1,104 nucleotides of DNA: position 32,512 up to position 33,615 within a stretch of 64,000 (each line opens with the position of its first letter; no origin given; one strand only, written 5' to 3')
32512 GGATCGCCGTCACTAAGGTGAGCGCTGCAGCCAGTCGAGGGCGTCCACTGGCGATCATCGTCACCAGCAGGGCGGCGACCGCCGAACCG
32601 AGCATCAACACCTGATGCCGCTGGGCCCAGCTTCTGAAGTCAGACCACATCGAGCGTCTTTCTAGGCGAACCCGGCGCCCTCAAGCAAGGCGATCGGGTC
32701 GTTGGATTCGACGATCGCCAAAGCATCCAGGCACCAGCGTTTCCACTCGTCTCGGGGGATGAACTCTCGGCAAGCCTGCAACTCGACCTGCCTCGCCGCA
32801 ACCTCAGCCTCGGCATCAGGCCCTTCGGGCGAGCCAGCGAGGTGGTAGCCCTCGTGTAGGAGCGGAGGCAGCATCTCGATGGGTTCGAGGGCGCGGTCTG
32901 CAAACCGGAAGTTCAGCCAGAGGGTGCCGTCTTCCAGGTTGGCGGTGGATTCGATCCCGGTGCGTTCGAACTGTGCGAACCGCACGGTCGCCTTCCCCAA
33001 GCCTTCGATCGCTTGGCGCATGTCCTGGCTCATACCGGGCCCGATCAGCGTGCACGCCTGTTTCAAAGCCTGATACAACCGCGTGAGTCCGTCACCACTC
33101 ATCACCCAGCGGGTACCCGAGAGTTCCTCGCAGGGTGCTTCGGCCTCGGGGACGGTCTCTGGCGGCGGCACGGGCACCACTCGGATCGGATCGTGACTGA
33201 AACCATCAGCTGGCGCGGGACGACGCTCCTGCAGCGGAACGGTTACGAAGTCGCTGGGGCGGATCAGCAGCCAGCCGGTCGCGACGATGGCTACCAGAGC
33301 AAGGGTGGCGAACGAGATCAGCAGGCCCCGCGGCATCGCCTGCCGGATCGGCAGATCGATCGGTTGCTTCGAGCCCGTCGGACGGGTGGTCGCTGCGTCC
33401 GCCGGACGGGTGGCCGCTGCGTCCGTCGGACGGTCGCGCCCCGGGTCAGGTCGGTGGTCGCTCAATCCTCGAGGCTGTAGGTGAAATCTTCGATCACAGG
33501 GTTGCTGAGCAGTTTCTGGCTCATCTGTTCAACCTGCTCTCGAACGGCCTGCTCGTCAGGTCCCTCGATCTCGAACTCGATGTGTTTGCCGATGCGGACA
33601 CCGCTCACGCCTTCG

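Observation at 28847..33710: Purine operon split by an oppositely oriented MacB-type ABC transporter and two membrane proteins translationally coupled to purS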

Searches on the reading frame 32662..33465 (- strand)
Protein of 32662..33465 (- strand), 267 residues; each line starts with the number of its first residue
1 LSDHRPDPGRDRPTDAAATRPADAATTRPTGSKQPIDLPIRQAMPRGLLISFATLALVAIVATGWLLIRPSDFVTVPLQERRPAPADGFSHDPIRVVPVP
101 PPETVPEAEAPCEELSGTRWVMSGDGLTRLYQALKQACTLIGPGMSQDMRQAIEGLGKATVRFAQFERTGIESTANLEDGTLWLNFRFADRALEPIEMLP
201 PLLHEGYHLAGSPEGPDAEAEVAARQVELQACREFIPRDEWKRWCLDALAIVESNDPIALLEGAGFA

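Call 3: search_protein_families(library=pfam, proteins=[window:32662-33465:-], max_evalue=0.01)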
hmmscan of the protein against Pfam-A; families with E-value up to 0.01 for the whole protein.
window:32662-33465:- (267 aa): 0 families

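Call 5: find_homologous_proteins(query=window:32662-33465:-, max_evalue=0.001)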
Query window:32662-33465:- (267 aa): 11 proteins with E <= 0.001 among 6056 candidates.
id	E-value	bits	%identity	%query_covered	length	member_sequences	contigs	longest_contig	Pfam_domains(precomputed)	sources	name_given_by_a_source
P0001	1.1e-175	601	100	100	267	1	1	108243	-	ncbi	ncbi:MAG: hypothetical protein ACLGH3_07695 [Actinomycetota bacterium]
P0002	2.2e-136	472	86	90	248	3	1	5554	-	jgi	jgi:hypothetical protein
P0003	3.3e-121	422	75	90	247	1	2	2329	-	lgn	-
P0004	3.0e-95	337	62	92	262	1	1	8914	-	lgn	-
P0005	3.3e-92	327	60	96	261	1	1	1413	-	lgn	-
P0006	1.8e-72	262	53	93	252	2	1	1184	-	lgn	-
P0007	3.4e-70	255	50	91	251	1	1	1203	-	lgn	-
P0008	2.6e-68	249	50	90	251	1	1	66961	-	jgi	jgi:hypothetical protein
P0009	7.4e-68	247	51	89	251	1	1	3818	-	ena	-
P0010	9.2e-61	224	48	89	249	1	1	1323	-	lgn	-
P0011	1.5e-58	217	47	89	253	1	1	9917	-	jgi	jgi:hypothetical protein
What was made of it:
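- The first search found 11 homologues (call 5).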

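Call 6: search_protein_families(library=ncbifam, proteins=[window:32662-33465:-], max_evalue=0.01)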
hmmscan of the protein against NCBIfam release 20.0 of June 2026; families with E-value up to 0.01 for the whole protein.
window:32662-33465:- (267 aa): 0 families

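Call 7: find_encoding_contigs(protein=P0008, flank=10000, max_places=3)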
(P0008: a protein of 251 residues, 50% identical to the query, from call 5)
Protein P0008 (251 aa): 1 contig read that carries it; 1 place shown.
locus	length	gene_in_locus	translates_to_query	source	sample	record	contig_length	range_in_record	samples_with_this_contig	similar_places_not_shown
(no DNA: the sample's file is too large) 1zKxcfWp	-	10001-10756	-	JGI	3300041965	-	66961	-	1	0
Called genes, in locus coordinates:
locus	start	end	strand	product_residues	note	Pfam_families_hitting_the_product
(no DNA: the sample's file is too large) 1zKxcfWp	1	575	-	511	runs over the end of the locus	PF00501:AMP-binding, PF13193:AMP-binding_C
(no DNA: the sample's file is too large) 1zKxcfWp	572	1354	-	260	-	PF00106:adh_short, PF08659:KR, PF23441:SDR (weak), PF13561:adh_short_C2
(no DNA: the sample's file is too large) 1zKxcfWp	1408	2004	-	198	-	PF00440:TetR_N (weak), PF17932:TetR_C_24 (weak), PF17935:TetR_C_27 (weak)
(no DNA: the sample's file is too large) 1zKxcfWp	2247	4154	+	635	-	-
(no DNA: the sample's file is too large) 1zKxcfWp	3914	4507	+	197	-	PF21176:RecR_HhH, PF01751:Toprim, PF13662:Toprim_4, PF21175:RecR_C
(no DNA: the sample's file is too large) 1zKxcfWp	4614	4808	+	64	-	-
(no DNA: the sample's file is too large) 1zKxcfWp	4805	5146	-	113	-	-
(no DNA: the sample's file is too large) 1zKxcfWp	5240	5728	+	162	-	PF00731:AIRC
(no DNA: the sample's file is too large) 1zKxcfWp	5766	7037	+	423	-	PF00206:Lyase_1, PF10397:ADSL_C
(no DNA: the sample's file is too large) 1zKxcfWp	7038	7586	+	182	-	-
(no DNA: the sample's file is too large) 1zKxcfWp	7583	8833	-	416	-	PF07690:MFS_1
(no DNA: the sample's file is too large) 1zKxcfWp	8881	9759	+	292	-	PF01259:SAICAR_synt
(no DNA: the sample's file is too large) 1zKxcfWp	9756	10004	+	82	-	PF02700:PurS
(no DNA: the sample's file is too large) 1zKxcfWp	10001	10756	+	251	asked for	-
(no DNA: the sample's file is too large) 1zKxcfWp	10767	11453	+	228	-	PF13507:GATase_5, PF00117:GATase (weak), PF07685:GATase_3, PF01965:DJ-1_PfpI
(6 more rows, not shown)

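Call 8: find_encoding_contigs(protein=P0011, flank=10000, max_places=3)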
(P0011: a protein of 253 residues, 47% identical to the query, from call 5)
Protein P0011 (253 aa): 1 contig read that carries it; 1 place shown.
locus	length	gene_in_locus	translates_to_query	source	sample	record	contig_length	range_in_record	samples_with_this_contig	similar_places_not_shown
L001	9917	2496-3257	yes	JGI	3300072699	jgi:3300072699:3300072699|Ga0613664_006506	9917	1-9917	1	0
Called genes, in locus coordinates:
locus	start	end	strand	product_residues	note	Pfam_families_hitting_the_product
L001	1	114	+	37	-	?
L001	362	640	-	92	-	-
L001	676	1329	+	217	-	-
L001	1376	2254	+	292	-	PF01259:SAICAR_synt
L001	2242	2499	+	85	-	PF02700:PurS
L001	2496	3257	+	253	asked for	-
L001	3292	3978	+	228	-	PF13507:GATase_5, PF00117:GATase (weak), PF07685:GATase_3, PF01965:DJ-1_PfpI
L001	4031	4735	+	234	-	PF02861:Clp_N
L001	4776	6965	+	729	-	PF18072:FGAR-AT_linker, PF00586:AIRS, PF02769:AIRS_C, PF00586:AIRS, PF02769:AIRS_C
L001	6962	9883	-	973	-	PF03160:Calx-beta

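Call 9: find_encoding_contigs(protein=P0004, flank=10000, max_places=3)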
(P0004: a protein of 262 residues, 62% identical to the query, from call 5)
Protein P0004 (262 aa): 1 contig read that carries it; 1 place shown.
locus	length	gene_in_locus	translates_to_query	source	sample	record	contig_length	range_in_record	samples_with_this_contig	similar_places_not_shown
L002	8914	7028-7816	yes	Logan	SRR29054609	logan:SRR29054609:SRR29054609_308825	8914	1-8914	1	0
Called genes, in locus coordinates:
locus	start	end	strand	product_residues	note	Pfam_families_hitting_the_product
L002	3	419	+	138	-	?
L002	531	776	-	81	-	PF05532:CsbD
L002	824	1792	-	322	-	PF03704:BTAD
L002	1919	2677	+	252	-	PF13185:GAF_2, PF03861:ANTAR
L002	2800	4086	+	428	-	PF00206:Lyase_1, PF10397:ADSL_C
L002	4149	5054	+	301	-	PF00795:CN_hydrolase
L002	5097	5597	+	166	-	PF13302:Acetyltransf_3 (weak), PF00583:Acetyltransf_1, PF13673:Acetyltransf_10, PF13508:Acetyltransf_7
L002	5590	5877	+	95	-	-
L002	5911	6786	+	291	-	PF01259:SAICAR_synt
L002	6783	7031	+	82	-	PF02700:PurS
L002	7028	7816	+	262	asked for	-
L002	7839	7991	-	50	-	-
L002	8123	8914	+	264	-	?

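Call 10: find_encoding_contigs(protein=P0002, flank=10000, max_places=3)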
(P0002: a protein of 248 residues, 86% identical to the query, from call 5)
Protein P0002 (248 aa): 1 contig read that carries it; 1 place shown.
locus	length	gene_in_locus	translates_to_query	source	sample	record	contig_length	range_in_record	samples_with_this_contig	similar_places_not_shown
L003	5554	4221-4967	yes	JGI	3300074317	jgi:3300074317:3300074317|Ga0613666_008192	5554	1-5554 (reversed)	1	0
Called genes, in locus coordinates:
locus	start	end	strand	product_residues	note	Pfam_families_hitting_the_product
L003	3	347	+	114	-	?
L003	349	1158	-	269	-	-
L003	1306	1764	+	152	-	PF00731:AIRC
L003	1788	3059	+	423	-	PF00206:Lyase_1, PF10397:ADSL_C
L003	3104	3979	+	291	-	PF01259:SAICAR_synt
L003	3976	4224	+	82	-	PF02700:PurS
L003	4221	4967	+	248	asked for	-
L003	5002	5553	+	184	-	?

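Call 24: predict_structure(alignment_id=A1)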
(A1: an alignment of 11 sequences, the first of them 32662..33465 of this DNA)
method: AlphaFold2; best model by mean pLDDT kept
length: 267 residues; sequences in the alignment: 11
mean_pLDDT: 80.9   pTM: 0.69
mean pLDDT of the five models: 80.9, 80.0, 79.8, 79.6, 79.3
residues with pLDDT >= 90: 131; 70-90: 76; 50-70: 26; < 50: 34
segments of 3 or more residues with pLDDT < 50: 1-6, 8-20, 22-34
pLDDT, mean of each block of 10 residues (from residue 1): 45 40 43 50 73 89 72 56 88 91 79 93 85 93 91 95 89 93 91 90 95 79 96 95 93 93 89
secondary structure, 60 per line:
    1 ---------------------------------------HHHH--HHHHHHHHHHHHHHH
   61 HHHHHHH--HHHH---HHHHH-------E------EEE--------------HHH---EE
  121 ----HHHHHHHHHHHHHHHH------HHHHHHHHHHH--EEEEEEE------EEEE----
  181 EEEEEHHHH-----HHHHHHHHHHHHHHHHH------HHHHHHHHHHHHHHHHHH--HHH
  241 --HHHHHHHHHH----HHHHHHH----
elements in order: H40-43 H46-67 H70-73 H77-81 E96-98 H125-140 H147-157 E160-166 E173-176 E181-185 H186-189 H195-211 H218-235 H243-252 H257-263
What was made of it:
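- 33262..33327 (-): Transmembrane helix of X (about residues 47-68). AlphaFold2 helix at 46-67 (call 24).
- The C-side count includes the invariant RR, which the model places in a confidently modelled segment (pLDDT about 88-91; call 24). The invariant RR lies in a confidently modelled segment (pLDDT about 88-91), not in a disordered stretch next to the membrane (call 24).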

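Call 26: search_protein_representatives(alignment_id=A1)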
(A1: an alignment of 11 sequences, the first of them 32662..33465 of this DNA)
Query: 11 sequences, 253 profile positions. Proteins with E-value up to 0.001 (for the whole library): 64; up to 1e-10: 43; up to 1e-30: 14. The best 64 are listed.
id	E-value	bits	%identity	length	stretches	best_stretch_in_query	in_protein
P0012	4.9e-107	373.3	-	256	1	6-252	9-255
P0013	2.1e-75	269.7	-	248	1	24-252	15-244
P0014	6.6e-70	251.6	-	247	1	23-252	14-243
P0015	3.3e-68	246.1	-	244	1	23-251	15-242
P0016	3.3e-63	229.7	-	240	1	22-250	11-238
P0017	8.9e-63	228.3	-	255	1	23-251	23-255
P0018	4.8e-62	225.9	-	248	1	20-251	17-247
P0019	4.8e-57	209.5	-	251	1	24-251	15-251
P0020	1.8e-56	207.6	-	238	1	26-252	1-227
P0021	6.9e-56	205.7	-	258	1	24-251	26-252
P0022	6.3e-52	192.7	-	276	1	6-252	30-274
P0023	2.8e-51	190.6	-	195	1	23-194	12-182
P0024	1.4e-49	185.0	-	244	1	13-251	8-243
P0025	2.8e-41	157.9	-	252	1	24-251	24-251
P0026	2.3e-25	105.7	-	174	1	80-251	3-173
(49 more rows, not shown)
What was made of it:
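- A profile search of cluster representatives found 64 (call 26).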

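Call 32: find_related_loci(query=A1, collection=genome_contigs, flank=7000)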
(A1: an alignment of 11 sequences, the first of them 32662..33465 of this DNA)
Query A1 (267 aa) in genome_contigs; peptide patterns used: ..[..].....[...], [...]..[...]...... (x = any residue, [..] = any of these).
156 stretches matched a pattern; 3 encode a relative of the query (tblastn E <= 1e-3); 3 distinct loci.
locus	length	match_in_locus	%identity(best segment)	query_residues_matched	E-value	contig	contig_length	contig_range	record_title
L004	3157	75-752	41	43-266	8e-48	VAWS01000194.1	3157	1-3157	MAG: Actinobacteria bacterium isolate AC_12 14_1009_09_20cm_scaffold_41296, whole genome shotgun sequence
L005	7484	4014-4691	41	43-266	1e-46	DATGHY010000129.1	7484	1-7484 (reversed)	MAG TPA_asm: Actinomycetota bacterium isolate SMAG_U9793 k141_1731302, whole genome shotgun sequence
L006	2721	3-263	46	182-266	1e-20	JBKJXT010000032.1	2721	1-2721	MAG: Actinomycetota bacterium isolate swi_bin.182 k127_11655433, whole genome shotgun sequence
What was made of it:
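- Tried and rejected: The scan with A1 reached only three genomes (call 32).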

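Call 36: fold_search(model_id=the predicted structure, library=pdb)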
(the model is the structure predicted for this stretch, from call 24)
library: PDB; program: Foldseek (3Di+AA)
matches with E <= 10: 39; with E <= 0.001: 0
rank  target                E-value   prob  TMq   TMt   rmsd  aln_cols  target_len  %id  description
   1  5ni4_B                1.4e+00  0.35  0.30  0.15   4.8       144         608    8  Crystal structure of human LTA4H mutant E271A in complex with LTA4 (crystal form II) (released 2017-08-23)
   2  7w7h_B                2.7e+00  0.07  0.21  0.12  13.6       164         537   13  S Suis FakA-FakB2 complex structure (released 2022-09-21)
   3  4gaa_A                3.1e+00  0.20  0.29  0.14   5.0       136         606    9  Structure of Leukotriene A4 hydrolase from Xenopus laevis complexed with inhibitor bestatin (released 2013-06-12)
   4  9msj_M                3.2e+00  0.02  0.12  0.09  16.9       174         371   12  de novo SigN RNA polymerase NTP-bound open complex (RPo+2A) (released 2025-08-13)
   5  9sm3_A                3.8e+00  0.04  0.15  0.14  13.9       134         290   12  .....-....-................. from Pseudomonas chlororaphis in complex with SAH (released 2025-12-31)
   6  5th6_B                4.5e+00  0.08  0.23  0.28  11.8       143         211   13  Structure determination of a potent, selective antibody inhibitor of human MMP9 (apo MMP9) (released 2017-03-01)
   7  5mpb_R                4.5e+00  0.06  0.17  0.13   9.3       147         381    9  26S proteasome in presence of AMP-PNP (s3) (released 2017-03-08)
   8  5nia                  4.8e+00  0.11  0.29  0.14   6.5       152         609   10  Crystal structure of human LTA4H mutant D375N in open conformation (crystal form I) (released 2017-08-23)
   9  8hnv_A                4.8e+00  0.01  0.12  0.06  16.3       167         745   15  CryoEM structure of HpaCas9-sgRNA-dsDNA in the presence of AcrIIC4 (released 2023-07-19)
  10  2rld_E                5.0e+00  0.03  0.16  0.28  11.5       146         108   11  CRYSTAL STRUCTURE OF A PROTEIN WITH UNKNOWN FUNCTION FROM S23 RIBOSOMAL PROTEIN FAMILY (BT_0352) FROM BACTEROIDES THET (released 2007-10-30)
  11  2m63_MODEL_1_A        5.0e+00  0.03  0.17  0.25  14.5       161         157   13  The protease-resistant N-terminal domain of TIR-domain containing adaptor molecule-1, TICAM-1 (released 2014-03-05)
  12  3lxt_B                5.3e+00  0.04  0.16  0.20  11.8       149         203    7  Crystal structure of Glutathione S Transferase from Pseudomonas fluorescens (released 2010-03-09)
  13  1x8z_A                5.9e+00  0.02  0.14  0.20  12.0       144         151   13  Crystal structure of a pectin methylesterase inhibitor from Arabidopsis thaliana (released 2004-12-28)
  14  9sm3_E                5.9e+00  0.01  0.15  0.14  17.7       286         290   10  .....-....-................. from Pseudomonas chlororaphis in complex with SAH (released 2025-12-31)
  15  3qal_E                5.9e+00  0.01  0.13  0.11  15.1       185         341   12  Crystal Structure of Arg280Ala mutant of Catalytic subunit of cAMP-dependent Protein Kinase (released 2011-12-07)
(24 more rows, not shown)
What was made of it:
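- On Zincin metallopeptidase (gluzincin type): The significance is moderate, and Foldseek found nothing significant (call 36).
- Foldseek against the PDB found nothing significant (call 36).
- Tried and rejected: Nothing significant (call 36).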

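Call 37: search_protein_families(library=pfam, proteins=[L005:3594-3959:+, L005:4717-5415:+, L005:2628-3464:+, L005:1517-2836:+, L005:5951-6565:+, L005:6390-7121:-, L004:781-1476:+, L004:1643-3103:-, L005:1026-1520:+], max_evalue=0.001)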
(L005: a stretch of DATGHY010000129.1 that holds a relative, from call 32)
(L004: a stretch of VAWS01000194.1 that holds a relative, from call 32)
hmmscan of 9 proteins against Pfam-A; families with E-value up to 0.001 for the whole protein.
L005:3594-3959:+ (121 aa): 1 family
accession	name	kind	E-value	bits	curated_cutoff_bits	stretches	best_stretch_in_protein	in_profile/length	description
PF02700.19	PurS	-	5.4e-30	103.8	22.2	1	44-118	2-76/77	Phosphoribosylformylglycinamidine (FGAM) synthase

L005:4717-5415:+ (232 aa): 5 families
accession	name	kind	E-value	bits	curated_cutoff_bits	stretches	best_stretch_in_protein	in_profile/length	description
PF13507.12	GATase_5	-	2e-41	142.3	27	1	3-210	3-233/260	CobB/CobQ-like glutamine amidotransferase domain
PF07685.20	GATase_3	-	1e-08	35.5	27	1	36-95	34-91/196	CobB/CobQ-like glutamine amidotransferase domain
PF01965.30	DJ-1_PfpI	-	5.4e-06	26.8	26.6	1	40-100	60-115/165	DJ-1/PfpI family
PF00117.34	GATase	-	0.00022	21.4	22.8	1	23-95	18-88/190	Glutamine amidotransferase class-I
PF01174.25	SNO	-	0.00043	20.7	27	1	20-93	13-82/188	SNO glutamine amidotransferase family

L005:2628-3464:+ (278 aa): 0 families

L005:1517-2836:+ (439 aa): 2 families
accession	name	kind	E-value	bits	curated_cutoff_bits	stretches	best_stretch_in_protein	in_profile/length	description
PF00206.25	Lyase_1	-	4.9e-58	197.4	27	1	8-285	8-310/312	Lyase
PF10397.14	ADSL_C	-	8.3e-21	74.5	32.7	1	351-430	1-79/79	Adenylosuccinate lyase C-terminus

L005:5951-6565:+ (204 aa): 0 families

L005:6390-7121:- (243 aa): 0 families

L004:781-1476:+ (231 aa): 4 families
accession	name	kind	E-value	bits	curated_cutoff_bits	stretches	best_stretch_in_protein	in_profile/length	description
PF13507.12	GATase_5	-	2e-41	142.3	27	1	2-208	3-232/260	CobB/CobQ-like glutamine amidotransferase domain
PF07685.20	GATase_3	-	6.6e-09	36.1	27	1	35-93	34-90/196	CobB/CobQ-like glutamine amidotransferase domain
PF01965.30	DJ-1_PfpI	-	9.7e-08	32.4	26.6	1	39-99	60-115/165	DJ-1/PfpI family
PF00117.34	GATase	-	4.5e-05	23.6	22.8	1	21-94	17-88/190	Glutamine amidotransferase class-I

L004:1643-3103:- (486 aa): 0 families

L005:1026-1520:+ (164 aa): 1 family
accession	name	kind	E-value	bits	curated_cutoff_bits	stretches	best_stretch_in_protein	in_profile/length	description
PF00719.24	Pyrophosphatase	-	1.2e-58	197.7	23.5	1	7-159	1-152/153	Inorganic pyrophosphatase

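Call 39: find_homologous_proteins(query=A2, max_evalue=0.001)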
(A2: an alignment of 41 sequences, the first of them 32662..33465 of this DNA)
Query A2 (41 sequences) (267 aa, profile of the alignment): 259 proteins with E <= 0.001 among 8000 candidates; the best 120 are listed.
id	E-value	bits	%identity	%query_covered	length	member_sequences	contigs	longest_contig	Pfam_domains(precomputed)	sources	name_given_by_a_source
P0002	9.7e-87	309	86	90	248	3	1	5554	-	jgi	jgi:hypothetical protein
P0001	1.7e-84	301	100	100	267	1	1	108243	-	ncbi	ncbi:MAG: hypothetical protein ACLGH3_07695 [Actinomycetota bacterium]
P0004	3.3e-83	297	62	92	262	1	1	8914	-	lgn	-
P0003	1.7e-82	295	75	90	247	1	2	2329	-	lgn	-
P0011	2.9e-79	284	47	89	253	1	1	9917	-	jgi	jgi:hypothetical protein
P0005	7.3e-79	283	60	96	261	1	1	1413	-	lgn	-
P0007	2.2e-77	278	50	91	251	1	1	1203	-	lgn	-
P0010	3.5e-74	267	48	89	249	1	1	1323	-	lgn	-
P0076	7.2e-72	260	33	72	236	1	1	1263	-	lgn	-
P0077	2.4e-71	258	36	50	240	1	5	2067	-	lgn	-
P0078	2.4e-69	252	28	84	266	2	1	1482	-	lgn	-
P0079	3.6e-68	248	27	91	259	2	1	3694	-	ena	-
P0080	9.9e-68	246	27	84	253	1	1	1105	-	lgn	-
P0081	3.0e-67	245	29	70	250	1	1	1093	-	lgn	-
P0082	1.2e-66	243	30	84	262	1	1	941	-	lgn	-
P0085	5.2e-66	241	36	59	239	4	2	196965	-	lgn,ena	-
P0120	4.5e-62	228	28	84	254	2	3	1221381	-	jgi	jgi:hypothetical protein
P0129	9.5e-62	227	31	84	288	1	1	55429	-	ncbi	ncbi:MAG: hypothetical protein ABR592_01795 [Nitriliruptorales bacterium]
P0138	1.7e-61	226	35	40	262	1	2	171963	-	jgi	jgi:hypothetical protein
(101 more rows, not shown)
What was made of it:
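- A profile search of the large protein database found 259 (call 39).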

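Call 40: find_encoding_contigs(protein=P0120, flank=6000, max_places=2)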
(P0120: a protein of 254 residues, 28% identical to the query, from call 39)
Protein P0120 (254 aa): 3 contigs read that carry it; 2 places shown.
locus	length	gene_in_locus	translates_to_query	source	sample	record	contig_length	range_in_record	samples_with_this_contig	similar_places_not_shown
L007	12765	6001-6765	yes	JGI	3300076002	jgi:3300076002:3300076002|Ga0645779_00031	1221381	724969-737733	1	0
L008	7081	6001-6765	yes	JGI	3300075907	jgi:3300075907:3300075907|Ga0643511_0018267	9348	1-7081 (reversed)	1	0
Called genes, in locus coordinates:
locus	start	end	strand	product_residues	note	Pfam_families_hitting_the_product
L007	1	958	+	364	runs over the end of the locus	PF01734:Patatin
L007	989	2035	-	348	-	PF05544:Pro_racemase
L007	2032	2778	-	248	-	-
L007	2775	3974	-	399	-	PF13396:PLDc_N (weak), PF00005:ABC_tran, PF13304:AAA_21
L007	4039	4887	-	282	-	PF03816:LytR_cpsA_psr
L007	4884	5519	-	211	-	-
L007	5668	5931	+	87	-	PF02700:PurS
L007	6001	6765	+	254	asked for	-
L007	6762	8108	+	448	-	PF07690:MFS_1, PF13347:MFS_2 (weak), PF07690:MFS_1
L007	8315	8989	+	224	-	PF01174:SNO (faint), PF13507:GATase_5, PF01965:DJ-1_PfpI (weak), PF07685:GATase_3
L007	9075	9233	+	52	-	-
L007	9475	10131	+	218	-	PF07859:Abhydrolase_3, PF20434:BD-FAE, PF00326:Peptidase_S9 (faint)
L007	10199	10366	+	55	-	-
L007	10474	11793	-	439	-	-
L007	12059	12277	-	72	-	-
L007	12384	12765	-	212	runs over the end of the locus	-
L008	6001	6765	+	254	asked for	-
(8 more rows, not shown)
